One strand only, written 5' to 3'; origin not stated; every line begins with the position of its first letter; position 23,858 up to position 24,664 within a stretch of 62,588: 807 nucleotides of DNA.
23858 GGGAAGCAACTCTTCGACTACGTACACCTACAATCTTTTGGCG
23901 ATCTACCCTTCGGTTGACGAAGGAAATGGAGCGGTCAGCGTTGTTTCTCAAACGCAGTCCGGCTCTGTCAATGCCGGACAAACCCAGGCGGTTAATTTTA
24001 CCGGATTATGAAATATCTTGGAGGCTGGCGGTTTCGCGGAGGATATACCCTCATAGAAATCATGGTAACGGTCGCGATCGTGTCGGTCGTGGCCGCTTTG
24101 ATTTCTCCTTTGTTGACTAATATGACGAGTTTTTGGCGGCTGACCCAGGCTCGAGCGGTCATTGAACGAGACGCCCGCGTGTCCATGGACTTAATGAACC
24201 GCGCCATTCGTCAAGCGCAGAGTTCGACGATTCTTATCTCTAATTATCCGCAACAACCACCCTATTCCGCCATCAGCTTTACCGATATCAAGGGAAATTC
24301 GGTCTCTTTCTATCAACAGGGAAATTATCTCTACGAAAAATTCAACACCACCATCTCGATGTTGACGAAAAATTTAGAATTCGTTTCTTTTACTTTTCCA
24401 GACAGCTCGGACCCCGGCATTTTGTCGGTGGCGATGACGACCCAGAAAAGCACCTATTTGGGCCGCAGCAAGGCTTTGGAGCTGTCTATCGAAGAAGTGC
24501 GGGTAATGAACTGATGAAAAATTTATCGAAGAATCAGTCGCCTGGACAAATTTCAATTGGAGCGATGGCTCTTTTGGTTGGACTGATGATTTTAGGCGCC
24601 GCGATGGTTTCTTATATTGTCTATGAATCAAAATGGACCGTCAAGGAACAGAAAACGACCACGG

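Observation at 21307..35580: Two convergent paralogous cassettes encoding giant prepilin-type proteins: candidate alternative pilus-tip/adhesin modules on a tRNA-flanked island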

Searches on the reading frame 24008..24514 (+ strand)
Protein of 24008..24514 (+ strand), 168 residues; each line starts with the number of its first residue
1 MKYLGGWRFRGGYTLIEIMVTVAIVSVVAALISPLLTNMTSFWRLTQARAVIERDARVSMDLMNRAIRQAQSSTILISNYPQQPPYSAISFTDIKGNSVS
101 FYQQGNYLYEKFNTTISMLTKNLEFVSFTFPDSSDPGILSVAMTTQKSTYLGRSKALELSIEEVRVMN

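Call 4: search_protein_families(library=pfam, proteins=[window:24008-24514:+], max_evalue=1)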
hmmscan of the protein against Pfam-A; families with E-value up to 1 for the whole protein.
window:24008-24514:+ (168 aa): 2 families
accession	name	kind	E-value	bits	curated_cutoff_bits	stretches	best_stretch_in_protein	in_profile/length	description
PF07963.17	N_methyl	-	9.3e-07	28.6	21.2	1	9-32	3-26/27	Prokaryotic N-terminal methylation motif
PF11551.14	Omp28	-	0.13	12.5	34.9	1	58-142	77-163/171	Outer membrane protein Omp28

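Call 5: search_protein_families(library=ncbifam, proteins=[window:24008-24514:+], max_evalue=1)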
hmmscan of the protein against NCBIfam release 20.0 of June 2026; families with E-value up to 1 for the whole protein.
window:24008-24514:+ (168 aa): 17 families
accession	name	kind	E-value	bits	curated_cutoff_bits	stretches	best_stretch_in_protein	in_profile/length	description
TIGR02599.1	TIGR02599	subfamily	2.7e-08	33.4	256.5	1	12-72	1-61/361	Verru_Chthon cassette protein C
TIGR02532.1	IV_pilin_GFxxxE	domain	3.1e-06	26.8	16.3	1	11-32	2-23/24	prepilin-type N-terminal cleavage/methylation domain-containing protein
TIGR01710.1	typeII_sec_gspG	equivalog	0.00016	21.7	88.85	1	12-53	2-43/134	type II secretion system major pseudopilin GspG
NF007862.0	PRK10574.1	equivalog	0.0014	18.7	138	1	11-34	5-28/145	prepilin peptidase-dependent pilin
NF041013.1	T4P_ComGE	equivalog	0.0018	18.3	49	1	12-40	5-33/83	competence type IV pilus minor pilin ComGE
TIGR01708.2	typeII_sec_gspH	equivalog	0.002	18.2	80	1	12-48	3-39/169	type II secretion system minor pseudopilin GspH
NF038304.1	EPS_HpsC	equivalog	0.003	17.2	200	1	10-70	20-80/318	hormogonium polysaccharide secretion pseudopilin HpsC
NF041775.1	typeIV_PilA_Myxo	equivalog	0.0041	17.1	400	1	12-38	12-38/214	type IV pilin protein PilA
NF038303.1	EPS_HpsB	equivalog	0.0068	16.4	150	1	12-49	4-39/211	hormogonium polysaccharide secretion pseudopilin HpsB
TIGR01707.1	gspI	equivalog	0.0087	16.5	44.35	1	12-44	1-34/101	type II secretion system minor pseudopilin GspI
NF040999.1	pilin_ComGC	equivalog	0.0093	16.1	75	1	12-40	3-31/84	competence type IV pilus major pilin ComGC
NF007800.0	PRK10506.1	equivalog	0.011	15.6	158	1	11-65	9-56/163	prepilin peptidase-dependent protein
NF041002.1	pilin_ComGF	equivalog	0.018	15.2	80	1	12-41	3-32/139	competence type IV pilus minor pilin ComGF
TIGR01711.1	gspJ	equivalog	0.021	14.6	64.85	1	11-72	1-62/192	type II secretion system minor pseudopilin GspJ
TIGR02596.1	TIGR02596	subfamily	0.026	14.6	70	1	13-53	1-41/196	Verru_Chthon cassette protein D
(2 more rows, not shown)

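Call 26: find_homologous_proteins(query=window:24008-24514:+, max_evalue=0.001)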
Query window:24008-24514:+ (168 aa): 8 proteins with E <= 0.001 among 42 candidates.
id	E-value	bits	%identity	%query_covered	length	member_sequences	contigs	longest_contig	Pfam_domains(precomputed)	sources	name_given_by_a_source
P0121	2.2e-101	354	98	100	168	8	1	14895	PF07963.18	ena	-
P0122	1.0e-90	320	92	100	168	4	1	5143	PF07963.18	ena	-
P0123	1.6e-86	306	86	100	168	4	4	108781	PF07963.18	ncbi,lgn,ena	-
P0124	9.9e-85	300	89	93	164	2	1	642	PF07963.18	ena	-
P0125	1.9e-71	257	74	95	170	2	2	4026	PF07963.18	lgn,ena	-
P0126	3.7e-54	201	62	93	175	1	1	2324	PF07963.18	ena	-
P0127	6.3e-51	190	59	94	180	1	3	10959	-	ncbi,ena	-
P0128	7.9e-40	154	50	93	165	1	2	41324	PF07963.18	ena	-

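Call 50: search_solved_structures(query=A4, max_evalue=10, show_alignments=2)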
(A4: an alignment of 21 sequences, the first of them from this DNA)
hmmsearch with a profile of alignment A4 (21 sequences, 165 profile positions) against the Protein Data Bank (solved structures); distinct sequences matched with E-value up to 10: 25.
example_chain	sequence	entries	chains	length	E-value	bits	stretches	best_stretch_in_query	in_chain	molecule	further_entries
9egp_A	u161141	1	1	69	1.2e-06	31.6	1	2-38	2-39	Geopilin domain 1 protein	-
7tgg_A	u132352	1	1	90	3.3e-06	30.2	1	2-33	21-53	Geopilin domain 1 protein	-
9laa_A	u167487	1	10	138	7.4e-06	29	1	4-29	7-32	Type IV pilin protein PilA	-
8tj2_C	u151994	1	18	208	5.8e-05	26.1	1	10-50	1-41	Type IV major pilin protein PilA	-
9lab_B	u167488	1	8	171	0.00037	23.5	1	5-37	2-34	MSHA major pilin subunit MshA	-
8pfb_G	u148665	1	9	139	0.00085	22.3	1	10-65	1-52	Type IV pilin PilE1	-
8tum_e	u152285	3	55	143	0.0018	21.2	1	10-31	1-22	Type IV major pilin protein PilA | Pilin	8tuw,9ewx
8tob_GA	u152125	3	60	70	0.002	21.1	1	11-39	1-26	Fimbrial protein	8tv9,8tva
2m7g_A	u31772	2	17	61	0.0024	20.9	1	10-34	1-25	Geopilin domain 1 protein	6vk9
1oqw_A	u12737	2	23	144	0.0026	20.7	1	10-30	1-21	Fimbrial protein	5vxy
3sok_A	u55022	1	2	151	0.0051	19.8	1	10-29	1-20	Fimbrial protein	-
5kua_A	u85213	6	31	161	0.0061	19.5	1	10-31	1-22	pilin | Neisseria meningitidis PilE variant SB-GATDH | Neisseria meningitidis PilE, SB-DATDH variant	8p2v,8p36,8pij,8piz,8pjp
8p3b_A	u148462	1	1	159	0.0063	19.5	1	10-31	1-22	Fimbrial protein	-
2hi2_A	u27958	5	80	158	0.0068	19.4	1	10-31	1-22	Fimbrial protein | PilA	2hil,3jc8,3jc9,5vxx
1ay2_A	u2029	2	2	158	0.0068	19.4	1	10-31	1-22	TYPE 4 PILIN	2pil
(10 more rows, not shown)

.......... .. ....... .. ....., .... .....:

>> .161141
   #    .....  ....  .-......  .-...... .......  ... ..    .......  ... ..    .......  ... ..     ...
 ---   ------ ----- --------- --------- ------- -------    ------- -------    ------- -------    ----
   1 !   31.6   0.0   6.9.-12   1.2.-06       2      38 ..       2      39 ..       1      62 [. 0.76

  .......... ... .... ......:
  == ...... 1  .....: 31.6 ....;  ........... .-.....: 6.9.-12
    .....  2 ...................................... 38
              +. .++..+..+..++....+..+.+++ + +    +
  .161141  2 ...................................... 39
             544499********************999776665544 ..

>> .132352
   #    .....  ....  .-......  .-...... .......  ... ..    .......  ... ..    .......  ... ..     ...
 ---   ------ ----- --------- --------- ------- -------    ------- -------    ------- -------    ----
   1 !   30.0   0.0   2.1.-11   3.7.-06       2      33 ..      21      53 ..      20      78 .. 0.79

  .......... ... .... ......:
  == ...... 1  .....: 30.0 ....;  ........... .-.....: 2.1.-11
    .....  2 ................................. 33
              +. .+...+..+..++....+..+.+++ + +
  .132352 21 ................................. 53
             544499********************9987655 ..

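Call 85: search_protein_families(library=ncbifam, alignment_id=A4, max_evalue=0.01)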
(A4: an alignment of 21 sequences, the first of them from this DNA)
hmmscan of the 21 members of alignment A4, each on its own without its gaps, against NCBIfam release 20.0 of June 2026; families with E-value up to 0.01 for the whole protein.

A. member 1, seq(168 aa): 11 families
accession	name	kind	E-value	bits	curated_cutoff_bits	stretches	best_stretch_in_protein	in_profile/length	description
TIGR02599.1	TIGR02599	subfamily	2.7e-08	33.4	256.5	1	12-72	1-61/361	Verru_Chthon cassette protein C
TIGR02532.1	IV_pilin_GFxxxE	domain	3.1e-06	26.8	16.3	1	11-32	2-23/24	prepilin-type N-terminal cleavage/methylation domain-containing protein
TIGR01710.1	typeII_sec_gspG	equivalog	0.00016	21.7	88.85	1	12-53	2-43/134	type II secretion system major pseudopilin GspG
NF007862.0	PRK10574.1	equivalog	0.0014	18.7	138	1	11-34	5-28/145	prepilin peptidase-dependent pilin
NF041013.1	T4P_ComGE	equivalog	0.0018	18.3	49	1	12-40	5-33/83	competence type IV pilus minor pilin ComGE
TIGR01708.2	typeII_sec_gspH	equivalog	0.002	18.2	80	1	12-48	3-39/169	type II secretion system minor pseudopilin GspH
NF038304.1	EPS_HpsC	equivalog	0.003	17.2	200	1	10-70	20-80/318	hormogonium polysaccharide secretion pseudopilin HpsC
NF041775.1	typeIV_PilA_Myxo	equivalog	0.0041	17.1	400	1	12-38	12-38/214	type IV pilin protein PilA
NF038303.1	EPS_HpsB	equivalog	0.0068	16.4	150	1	12-49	4-39/211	hormogonium polysaccharide secretion pseudopilin HpsB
TIGR01707.1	gspI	equivalog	0.0087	16.5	44.35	0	12-44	1-34/101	type II secretion system minor pseudopilin GspI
NF040999.1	pilin_ComGC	equivalog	0.0093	16.1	75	0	12-40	3-31/84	competence type IV pilus major pilin ComGC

B. families by the number of members that match (of 21 scanned): 18 families
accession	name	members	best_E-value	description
TIGR02599.1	TIGR02599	21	3.5e-09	Verru_Chthon cassette protein C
TIGR02532.1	IV_pilin_GFxxxE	21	1.5e-07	prepilin-type N-terminal cleavage/methylation domain-containing protein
NF041775.1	typeIV_PilA_Myxo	18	3.6e-07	type IV pilin protein PilA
TIGR01710.1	typeII_sec_gspG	16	1.8e-05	type II secretion system major pseudopilin GspG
TIGR01708.2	typeII_sec_gspH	12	1.2e-07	type II secretion system minor pseudopilin GspH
NF007862.0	PRK10574.1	12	5e-06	prepilin peptidase-dependent pilin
NF007848.0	PRK10557.1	10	0.00016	prepilin peptidase-dependent protein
NF007800.0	PRK10506.1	9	0.00028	prepilin peptidase-dependent protein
TIGR01711.1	gspJ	8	1e-07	type II secretion system minor pseudopilin GspJ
NF041013.1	T4P_ComGE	8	8.2e-06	competence type IV pilus minor pilin ComGE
NF041002.1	pilin_ComGF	6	2.6e-06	competence type IV pilus minor pilin ComGF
TIGR02596.1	TIGR02596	4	0.00042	Verru_Chthon cassette protein D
NF040999.1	pilin_ComGC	4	0.00081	competence type IV pilus major pilin ComGC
NF047827.1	T3SSXpsH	3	0.0031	type II secretion system protein XpsH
NF040982.1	ComGD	2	0.00037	competence type IV pilus minor pilin ComGD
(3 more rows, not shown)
